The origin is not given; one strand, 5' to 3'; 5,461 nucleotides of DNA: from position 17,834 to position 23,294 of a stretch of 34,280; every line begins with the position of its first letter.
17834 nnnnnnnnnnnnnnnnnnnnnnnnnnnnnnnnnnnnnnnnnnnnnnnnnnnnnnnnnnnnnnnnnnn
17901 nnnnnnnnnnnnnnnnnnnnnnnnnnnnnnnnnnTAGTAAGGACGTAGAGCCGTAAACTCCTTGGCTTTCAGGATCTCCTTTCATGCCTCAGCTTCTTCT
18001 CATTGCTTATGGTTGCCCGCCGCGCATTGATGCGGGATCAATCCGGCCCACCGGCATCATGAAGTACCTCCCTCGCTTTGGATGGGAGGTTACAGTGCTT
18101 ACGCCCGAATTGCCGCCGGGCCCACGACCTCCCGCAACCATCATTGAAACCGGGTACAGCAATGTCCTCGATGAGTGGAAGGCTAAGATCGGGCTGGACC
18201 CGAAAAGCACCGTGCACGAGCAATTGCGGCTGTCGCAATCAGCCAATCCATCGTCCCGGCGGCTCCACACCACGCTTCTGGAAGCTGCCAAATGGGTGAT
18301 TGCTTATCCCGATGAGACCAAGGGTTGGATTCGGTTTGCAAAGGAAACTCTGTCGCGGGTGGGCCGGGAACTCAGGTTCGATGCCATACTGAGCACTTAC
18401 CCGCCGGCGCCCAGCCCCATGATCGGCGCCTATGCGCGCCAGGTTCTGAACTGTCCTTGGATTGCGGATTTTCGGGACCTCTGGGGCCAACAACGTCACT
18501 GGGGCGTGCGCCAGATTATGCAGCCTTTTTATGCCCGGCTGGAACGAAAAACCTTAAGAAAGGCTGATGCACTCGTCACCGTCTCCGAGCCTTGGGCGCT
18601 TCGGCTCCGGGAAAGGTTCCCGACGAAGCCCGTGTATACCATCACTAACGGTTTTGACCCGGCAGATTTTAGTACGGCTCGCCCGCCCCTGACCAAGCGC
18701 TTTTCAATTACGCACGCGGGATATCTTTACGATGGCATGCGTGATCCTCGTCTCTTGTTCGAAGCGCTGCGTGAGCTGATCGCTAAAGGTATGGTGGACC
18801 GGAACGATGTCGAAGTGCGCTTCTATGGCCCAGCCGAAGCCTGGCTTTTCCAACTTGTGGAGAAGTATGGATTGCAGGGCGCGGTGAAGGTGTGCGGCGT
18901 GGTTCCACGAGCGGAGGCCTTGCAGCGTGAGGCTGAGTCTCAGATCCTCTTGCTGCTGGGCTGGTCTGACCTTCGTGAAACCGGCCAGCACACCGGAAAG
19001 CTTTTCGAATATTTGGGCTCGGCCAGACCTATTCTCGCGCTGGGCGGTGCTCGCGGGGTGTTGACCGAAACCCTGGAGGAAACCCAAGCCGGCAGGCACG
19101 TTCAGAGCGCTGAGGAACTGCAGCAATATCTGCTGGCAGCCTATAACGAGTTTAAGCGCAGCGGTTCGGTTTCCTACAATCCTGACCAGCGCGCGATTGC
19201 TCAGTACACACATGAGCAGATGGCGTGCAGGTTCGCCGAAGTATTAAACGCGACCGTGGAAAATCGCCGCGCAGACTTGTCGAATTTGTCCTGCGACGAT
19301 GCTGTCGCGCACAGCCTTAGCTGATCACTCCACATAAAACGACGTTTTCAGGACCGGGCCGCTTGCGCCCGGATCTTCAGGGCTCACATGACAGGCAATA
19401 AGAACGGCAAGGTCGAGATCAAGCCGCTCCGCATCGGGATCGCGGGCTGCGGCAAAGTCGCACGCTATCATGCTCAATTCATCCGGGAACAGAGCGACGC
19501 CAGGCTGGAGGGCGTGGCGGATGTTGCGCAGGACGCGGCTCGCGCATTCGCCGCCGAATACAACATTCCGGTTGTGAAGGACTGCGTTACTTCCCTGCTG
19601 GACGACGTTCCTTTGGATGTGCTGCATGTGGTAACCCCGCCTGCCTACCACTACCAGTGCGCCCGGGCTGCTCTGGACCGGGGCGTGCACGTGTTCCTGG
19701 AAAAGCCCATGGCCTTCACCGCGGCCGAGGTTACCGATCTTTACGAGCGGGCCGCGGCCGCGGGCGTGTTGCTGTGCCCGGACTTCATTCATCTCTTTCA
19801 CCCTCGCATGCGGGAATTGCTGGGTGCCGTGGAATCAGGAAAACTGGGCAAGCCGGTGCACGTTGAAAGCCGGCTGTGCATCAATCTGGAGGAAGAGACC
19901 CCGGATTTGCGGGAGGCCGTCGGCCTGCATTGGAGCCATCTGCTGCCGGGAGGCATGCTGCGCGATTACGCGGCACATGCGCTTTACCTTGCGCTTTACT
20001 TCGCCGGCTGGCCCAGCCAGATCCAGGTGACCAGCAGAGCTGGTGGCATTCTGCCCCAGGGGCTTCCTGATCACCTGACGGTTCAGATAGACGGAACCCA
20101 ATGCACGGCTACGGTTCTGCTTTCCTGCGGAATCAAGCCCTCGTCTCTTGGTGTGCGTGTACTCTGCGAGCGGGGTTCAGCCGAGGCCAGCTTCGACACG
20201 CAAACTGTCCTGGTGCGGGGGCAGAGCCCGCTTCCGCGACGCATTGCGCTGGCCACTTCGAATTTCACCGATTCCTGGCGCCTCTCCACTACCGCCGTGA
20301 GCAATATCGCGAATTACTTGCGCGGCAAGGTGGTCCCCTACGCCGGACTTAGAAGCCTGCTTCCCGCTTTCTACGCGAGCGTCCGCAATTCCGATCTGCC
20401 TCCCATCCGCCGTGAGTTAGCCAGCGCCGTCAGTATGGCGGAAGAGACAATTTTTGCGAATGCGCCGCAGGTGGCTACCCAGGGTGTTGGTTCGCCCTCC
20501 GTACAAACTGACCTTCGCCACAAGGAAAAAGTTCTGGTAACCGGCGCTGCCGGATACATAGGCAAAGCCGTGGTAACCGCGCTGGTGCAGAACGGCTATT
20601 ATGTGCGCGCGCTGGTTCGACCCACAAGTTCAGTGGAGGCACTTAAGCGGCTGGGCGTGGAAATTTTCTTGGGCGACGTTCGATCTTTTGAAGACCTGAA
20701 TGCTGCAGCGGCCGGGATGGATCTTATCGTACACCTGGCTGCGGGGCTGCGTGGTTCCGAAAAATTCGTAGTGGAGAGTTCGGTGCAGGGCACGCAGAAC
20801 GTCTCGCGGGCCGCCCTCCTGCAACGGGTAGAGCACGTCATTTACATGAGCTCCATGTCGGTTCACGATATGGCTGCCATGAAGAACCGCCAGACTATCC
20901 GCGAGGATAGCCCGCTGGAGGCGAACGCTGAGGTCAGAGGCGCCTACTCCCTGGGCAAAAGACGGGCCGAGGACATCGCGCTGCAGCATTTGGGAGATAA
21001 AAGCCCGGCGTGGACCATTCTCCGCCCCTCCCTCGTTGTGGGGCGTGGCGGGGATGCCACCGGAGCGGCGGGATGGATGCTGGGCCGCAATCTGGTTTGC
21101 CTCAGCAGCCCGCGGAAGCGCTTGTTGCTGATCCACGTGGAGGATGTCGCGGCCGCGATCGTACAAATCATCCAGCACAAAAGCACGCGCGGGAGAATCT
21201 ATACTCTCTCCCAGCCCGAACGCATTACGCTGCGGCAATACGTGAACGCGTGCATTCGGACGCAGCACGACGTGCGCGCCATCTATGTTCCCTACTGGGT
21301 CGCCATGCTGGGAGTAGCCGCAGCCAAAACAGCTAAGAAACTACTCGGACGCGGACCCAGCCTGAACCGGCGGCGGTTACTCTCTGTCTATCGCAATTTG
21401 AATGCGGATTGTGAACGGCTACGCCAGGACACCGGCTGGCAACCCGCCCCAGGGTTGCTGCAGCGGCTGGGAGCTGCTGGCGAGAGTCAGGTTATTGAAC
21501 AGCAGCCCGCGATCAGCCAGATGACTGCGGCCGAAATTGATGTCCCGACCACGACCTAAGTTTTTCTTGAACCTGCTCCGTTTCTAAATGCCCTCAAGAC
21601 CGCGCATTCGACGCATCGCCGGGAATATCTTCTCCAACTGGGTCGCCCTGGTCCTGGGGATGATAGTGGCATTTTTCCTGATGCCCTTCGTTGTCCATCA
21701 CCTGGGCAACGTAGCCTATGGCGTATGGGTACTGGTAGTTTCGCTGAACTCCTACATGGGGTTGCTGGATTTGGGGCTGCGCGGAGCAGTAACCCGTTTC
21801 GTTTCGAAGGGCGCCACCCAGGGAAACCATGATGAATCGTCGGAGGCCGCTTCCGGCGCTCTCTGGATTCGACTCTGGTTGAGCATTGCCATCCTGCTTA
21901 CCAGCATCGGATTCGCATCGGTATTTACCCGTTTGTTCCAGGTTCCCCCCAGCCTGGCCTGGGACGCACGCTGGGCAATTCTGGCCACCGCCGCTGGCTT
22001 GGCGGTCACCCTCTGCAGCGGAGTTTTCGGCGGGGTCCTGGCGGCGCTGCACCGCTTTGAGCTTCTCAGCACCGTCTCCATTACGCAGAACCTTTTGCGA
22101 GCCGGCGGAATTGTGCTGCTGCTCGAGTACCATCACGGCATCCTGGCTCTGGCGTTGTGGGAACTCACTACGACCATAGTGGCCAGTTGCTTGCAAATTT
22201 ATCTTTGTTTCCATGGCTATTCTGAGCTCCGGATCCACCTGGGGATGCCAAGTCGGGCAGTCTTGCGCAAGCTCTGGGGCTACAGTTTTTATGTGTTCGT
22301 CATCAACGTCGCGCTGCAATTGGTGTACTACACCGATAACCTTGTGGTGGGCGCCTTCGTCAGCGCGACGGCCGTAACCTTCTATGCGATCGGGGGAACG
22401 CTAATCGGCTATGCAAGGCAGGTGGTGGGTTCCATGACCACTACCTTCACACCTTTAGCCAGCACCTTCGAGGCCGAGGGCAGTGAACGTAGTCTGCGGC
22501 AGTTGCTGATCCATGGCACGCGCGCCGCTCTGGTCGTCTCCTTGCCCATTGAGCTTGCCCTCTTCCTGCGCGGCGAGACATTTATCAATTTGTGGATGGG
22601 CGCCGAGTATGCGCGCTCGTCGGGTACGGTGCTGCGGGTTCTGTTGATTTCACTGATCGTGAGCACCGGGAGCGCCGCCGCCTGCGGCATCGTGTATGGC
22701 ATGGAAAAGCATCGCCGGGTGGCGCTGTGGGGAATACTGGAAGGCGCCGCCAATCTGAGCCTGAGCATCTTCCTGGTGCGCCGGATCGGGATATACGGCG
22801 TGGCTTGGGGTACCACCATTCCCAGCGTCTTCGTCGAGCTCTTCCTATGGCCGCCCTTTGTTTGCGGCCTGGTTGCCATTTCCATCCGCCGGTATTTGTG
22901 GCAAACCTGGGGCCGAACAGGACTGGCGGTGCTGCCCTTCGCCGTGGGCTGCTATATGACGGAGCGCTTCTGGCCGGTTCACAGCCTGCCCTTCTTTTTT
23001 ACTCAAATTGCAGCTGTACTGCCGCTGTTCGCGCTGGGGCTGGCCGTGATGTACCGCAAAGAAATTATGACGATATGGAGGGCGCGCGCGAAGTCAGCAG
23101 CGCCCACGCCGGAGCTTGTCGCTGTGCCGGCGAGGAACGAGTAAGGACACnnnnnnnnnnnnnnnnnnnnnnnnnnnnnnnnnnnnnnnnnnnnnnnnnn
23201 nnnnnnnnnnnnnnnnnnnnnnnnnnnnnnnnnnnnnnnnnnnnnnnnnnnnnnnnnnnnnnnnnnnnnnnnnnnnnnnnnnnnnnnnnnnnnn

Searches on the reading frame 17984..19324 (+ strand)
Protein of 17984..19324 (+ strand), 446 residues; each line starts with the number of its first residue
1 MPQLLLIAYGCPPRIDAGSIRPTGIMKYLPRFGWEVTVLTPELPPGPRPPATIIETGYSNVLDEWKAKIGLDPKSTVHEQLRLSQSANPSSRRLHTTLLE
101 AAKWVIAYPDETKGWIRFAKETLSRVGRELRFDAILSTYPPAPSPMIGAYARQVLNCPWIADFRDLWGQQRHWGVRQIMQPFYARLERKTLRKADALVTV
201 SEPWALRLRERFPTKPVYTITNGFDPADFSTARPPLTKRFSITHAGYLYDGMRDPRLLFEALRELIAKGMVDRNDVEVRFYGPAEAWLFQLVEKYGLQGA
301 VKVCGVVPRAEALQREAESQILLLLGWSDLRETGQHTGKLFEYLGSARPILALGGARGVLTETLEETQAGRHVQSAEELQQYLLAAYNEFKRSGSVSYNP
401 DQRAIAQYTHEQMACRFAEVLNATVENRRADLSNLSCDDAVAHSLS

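Call 3: search_protein_families(library=pfam, proteins=[window:17984-19324:+], max_evalue=0.01)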
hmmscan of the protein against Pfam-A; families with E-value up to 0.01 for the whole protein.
window:17984-19324:+ (446 aa): 3 families
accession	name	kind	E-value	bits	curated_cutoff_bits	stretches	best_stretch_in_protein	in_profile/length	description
PF13579.12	Glyco_trans_4_4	-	8.8e-17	62.3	29.7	1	25-220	10-155/158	Glycosyl transferase 4-like domain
PF13439.12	Glyco_transf_4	-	5.2e-15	56.3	28.5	1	26-227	12-169/170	Glycosyltransferase Family 4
PF13692.12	Glyco_trans_1_4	-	0.00018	22.2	27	1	242-386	4-139/142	Glycosyl transferases group 1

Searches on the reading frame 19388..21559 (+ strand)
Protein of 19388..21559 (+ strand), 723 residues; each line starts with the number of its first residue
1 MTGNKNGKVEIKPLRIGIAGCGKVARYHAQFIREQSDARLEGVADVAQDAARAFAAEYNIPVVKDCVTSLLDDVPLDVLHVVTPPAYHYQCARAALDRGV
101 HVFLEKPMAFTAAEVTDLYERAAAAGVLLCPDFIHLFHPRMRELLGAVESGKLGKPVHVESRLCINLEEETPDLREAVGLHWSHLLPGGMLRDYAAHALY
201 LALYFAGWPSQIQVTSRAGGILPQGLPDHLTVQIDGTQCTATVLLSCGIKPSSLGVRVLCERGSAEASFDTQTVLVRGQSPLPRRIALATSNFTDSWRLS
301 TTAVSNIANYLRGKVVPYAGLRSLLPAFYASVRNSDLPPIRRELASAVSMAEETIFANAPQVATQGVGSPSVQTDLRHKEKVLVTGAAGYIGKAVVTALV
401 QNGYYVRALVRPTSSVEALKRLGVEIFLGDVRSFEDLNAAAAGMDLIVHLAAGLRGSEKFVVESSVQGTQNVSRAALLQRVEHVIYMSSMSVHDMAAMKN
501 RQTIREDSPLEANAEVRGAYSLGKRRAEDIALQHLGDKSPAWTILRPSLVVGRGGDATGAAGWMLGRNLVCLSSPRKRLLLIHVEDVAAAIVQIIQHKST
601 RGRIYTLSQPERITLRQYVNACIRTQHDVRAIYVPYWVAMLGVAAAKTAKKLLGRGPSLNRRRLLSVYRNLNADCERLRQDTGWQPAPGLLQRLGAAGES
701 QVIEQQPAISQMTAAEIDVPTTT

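Call 5: search_protein_families(library=pfam, proteins=[window:19388-21559:+], max_evalue=0.001)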
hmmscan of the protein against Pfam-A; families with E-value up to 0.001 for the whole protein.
window:19388-21559:+ (723 aa): 13 families
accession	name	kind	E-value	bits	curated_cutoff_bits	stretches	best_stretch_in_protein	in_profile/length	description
PF01408.29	GFO_IDH_MocA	-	9.3e-27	94.5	24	1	14-130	1-117/120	Oxidoreductase family, NAD-binding Rossmann fold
PF01370.27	Epimerase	-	1.5e-24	87.2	20.9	1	382-605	1-237/240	NAD dependent epimerase/dehydratase family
PF13460.12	NAD_binding_10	-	6.5e-22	78.7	27.2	1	386-597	1-183/184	NAD(P)H-binding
PF01073.25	3Beta_HSD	-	2e-18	66.8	22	1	383-558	1-189/280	3-beta hydroxysteroid dehydrogenase/isomerase family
PF05368.20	NmrA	-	3.9e-15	56.7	27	1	379-495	2-113/298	NmrA-like family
PF07993.18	NAD_binding_4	-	4.8e-13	49.3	20.1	1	435-568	80-220/258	Male sterility protein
PF22725.1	GFO_IDH_MocA_C3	-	8.4e-09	35.9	27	1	143-266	3-124/124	GFO/IDH/MocA C-terminal domain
PF16363.11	GDP_Man_Dehyd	-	3.2e-08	33.8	27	1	383-460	1-92/332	GDP-mannose 4,6 dehydratase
PF01113.26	DapB_N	-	7.7e-06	26.4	25.6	0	15-103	2-95/124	Dihydrodipicolinate reductase, N-terminus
PF02719.21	Polysacc_synt_2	-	4e-05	23.4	20.2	1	382-489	1-128/293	Polysaccharide biosynthesis protein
PF04321.23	RmlD_sub_bind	-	0.00019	21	27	1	381-557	2-158/287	RmlD substrate binding domain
PF03435.24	Sacchrp_dh_NADP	-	0.00064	20.5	25.1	0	382-452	1-77/129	Saccharopine dehydrogenase NADP binding domain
PF00106.31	adh_short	-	0.00067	19.6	26.6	0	381-443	2-70/195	short chain dehydrogenase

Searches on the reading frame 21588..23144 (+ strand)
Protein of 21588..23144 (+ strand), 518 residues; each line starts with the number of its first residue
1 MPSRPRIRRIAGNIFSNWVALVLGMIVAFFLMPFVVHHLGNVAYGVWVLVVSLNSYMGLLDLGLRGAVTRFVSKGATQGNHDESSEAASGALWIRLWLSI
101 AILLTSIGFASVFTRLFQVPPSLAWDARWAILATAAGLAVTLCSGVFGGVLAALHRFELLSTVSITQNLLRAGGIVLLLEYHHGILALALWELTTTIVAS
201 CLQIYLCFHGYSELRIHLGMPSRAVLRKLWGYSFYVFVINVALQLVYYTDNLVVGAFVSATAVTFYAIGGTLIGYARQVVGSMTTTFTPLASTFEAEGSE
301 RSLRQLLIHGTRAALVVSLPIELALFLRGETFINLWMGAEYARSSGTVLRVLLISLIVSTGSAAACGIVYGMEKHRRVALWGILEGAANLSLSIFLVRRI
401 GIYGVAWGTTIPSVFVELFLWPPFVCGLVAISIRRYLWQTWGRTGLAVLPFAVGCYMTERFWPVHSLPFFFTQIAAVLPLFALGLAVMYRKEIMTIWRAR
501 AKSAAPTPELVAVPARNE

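Call 5: search_protein_families(library=pfam, proteins=[window:21588-23144:+], max_evalue=0.001)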
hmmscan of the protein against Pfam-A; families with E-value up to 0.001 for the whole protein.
window:21588-23144:+ (518 aa): 3 families
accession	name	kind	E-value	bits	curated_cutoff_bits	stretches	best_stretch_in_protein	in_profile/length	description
PF13440.11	Polysacc_synt_3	-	1.9e-12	47.5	23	1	81-344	40-291/293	Polysaccharide biosynthesis protein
PF01943.22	Polysacc_synt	-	2.9e-12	47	28.2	1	12-292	3-271/274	Polysaccharide biosynthesis protein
PF01554.23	MatE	-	9.7e-11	42.1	24.9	2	25-171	9-155/161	MatE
